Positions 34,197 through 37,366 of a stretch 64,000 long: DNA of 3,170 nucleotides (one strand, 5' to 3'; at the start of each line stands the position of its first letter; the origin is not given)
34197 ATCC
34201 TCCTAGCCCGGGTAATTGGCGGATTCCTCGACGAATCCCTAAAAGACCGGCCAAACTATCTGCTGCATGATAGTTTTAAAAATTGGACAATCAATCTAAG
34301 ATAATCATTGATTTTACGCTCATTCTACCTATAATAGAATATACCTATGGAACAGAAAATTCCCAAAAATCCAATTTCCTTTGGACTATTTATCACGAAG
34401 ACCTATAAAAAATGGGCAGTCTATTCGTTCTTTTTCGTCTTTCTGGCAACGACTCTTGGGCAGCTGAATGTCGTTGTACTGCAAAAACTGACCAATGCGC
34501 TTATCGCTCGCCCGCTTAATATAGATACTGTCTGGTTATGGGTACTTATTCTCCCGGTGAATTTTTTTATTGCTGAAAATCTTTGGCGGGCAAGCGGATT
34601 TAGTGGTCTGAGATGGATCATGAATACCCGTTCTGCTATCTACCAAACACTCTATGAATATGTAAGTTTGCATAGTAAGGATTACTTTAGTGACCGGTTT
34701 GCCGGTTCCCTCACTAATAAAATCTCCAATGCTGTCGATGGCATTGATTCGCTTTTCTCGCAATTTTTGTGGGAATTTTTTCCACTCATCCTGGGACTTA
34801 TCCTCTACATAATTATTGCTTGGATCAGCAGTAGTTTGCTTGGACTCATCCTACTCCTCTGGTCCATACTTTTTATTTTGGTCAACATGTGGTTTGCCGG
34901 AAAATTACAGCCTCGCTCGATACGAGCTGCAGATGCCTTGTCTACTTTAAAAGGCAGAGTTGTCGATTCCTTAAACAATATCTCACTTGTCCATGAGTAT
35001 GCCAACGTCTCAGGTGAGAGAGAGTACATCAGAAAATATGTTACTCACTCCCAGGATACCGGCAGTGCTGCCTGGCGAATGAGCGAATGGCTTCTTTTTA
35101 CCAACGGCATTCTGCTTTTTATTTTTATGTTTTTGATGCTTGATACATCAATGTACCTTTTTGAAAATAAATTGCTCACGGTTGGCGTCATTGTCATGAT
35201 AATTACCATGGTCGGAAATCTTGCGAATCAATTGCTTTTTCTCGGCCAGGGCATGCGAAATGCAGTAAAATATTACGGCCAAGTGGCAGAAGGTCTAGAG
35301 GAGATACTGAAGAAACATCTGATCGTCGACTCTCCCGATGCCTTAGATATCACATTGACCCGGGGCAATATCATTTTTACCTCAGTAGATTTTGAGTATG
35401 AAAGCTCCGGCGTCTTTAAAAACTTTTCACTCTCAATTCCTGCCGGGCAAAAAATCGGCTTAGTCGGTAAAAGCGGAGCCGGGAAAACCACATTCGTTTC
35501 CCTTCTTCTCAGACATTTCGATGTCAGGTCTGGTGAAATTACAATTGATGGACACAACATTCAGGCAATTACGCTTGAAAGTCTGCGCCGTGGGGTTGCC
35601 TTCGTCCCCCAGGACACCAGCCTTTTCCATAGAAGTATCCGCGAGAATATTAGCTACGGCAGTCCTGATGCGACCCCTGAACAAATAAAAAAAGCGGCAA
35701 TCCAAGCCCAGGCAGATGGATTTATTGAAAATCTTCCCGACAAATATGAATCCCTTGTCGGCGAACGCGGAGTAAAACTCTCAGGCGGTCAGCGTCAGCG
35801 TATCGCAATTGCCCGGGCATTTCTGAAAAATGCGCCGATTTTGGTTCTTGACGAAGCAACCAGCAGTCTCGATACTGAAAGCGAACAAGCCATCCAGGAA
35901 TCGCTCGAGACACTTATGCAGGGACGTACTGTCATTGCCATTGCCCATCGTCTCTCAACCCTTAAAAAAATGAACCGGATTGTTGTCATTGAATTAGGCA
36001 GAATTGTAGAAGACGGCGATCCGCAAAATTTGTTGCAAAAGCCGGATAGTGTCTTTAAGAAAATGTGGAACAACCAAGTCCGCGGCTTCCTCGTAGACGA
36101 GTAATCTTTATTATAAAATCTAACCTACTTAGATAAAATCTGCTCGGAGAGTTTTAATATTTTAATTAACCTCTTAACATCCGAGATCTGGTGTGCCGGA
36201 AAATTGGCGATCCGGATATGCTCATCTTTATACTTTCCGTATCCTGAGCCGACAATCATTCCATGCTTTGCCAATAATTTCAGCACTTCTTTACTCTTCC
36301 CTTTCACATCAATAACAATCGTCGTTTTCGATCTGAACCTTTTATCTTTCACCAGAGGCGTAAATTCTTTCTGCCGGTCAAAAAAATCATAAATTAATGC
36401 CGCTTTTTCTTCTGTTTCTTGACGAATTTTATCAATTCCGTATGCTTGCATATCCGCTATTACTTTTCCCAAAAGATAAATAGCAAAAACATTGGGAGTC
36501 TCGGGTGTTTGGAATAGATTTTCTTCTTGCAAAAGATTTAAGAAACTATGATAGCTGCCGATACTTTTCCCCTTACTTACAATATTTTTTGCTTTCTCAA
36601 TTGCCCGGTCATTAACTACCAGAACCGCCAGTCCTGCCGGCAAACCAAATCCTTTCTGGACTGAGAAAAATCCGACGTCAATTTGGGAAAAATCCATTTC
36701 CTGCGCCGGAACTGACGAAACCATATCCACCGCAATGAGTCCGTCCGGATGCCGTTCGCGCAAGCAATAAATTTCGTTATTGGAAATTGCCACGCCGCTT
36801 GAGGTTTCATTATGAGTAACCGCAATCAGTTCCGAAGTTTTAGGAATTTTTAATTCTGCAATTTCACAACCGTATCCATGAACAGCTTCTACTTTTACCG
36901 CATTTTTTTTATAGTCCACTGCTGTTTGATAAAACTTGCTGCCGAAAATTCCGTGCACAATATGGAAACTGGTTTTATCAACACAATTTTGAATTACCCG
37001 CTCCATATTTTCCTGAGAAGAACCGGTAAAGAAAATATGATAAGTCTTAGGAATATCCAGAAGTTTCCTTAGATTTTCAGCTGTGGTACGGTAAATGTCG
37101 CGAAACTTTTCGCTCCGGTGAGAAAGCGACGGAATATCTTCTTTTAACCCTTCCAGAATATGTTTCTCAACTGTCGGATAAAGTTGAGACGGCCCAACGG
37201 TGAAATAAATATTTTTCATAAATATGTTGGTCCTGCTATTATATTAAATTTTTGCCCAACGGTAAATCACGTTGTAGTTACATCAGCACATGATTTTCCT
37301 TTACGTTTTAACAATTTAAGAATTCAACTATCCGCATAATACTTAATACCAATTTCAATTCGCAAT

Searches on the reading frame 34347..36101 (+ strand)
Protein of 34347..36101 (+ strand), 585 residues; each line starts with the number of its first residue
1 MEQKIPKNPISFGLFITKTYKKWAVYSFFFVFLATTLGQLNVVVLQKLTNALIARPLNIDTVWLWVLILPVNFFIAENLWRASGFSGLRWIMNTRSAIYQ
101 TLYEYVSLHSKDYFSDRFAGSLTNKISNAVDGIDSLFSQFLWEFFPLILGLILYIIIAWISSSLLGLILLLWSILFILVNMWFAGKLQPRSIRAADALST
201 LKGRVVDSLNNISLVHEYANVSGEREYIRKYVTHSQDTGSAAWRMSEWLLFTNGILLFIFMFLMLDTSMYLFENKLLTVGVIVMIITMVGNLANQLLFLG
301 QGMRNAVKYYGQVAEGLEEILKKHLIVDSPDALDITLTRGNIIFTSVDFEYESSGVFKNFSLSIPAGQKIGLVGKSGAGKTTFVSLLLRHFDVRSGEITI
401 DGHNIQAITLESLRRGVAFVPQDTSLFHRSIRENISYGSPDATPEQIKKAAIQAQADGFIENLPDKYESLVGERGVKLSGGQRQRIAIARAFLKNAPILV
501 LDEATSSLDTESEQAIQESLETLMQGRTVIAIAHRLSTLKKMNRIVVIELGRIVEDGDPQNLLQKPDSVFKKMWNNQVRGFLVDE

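Call 54: search_protein_families(library=pfam, proteins=[window:34347-36101:+], max_evalue=0.001)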
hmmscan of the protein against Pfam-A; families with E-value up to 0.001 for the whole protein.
window:34347-36101:+ (585 aa): 3 families
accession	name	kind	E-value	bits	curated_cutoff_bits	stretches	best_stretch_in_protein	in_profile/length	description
PF00005.33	ABC_tran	-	5.4e-34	118.2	25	1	358-506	2-137/137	ABC transporter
PF00664.28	ABC_membrane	-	3.5e-18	66.7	28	1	26-289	3-267/274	ABC transporter transmembrane region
PF02463.25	SMC_N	-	6.7e-08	32.7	40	1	395-548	108-211/220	RecF/RecN/SMC N terminal domain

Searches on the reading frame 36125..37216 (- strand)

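Call 54: search_protein_families(library=pfam, proteins=[window:36125-37216:-], max_evalue=0.001)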
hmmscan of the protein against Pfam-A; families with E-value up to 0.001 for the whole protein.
window:36125-37216:- (363 aa): 1 family
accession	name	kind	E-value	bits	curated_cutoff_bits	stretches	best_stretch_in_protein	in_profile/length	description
PF00266.25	Aminotran_5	-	8.9e-28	97.7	21.5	1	29-325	32-338/371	Aminotransferase class-V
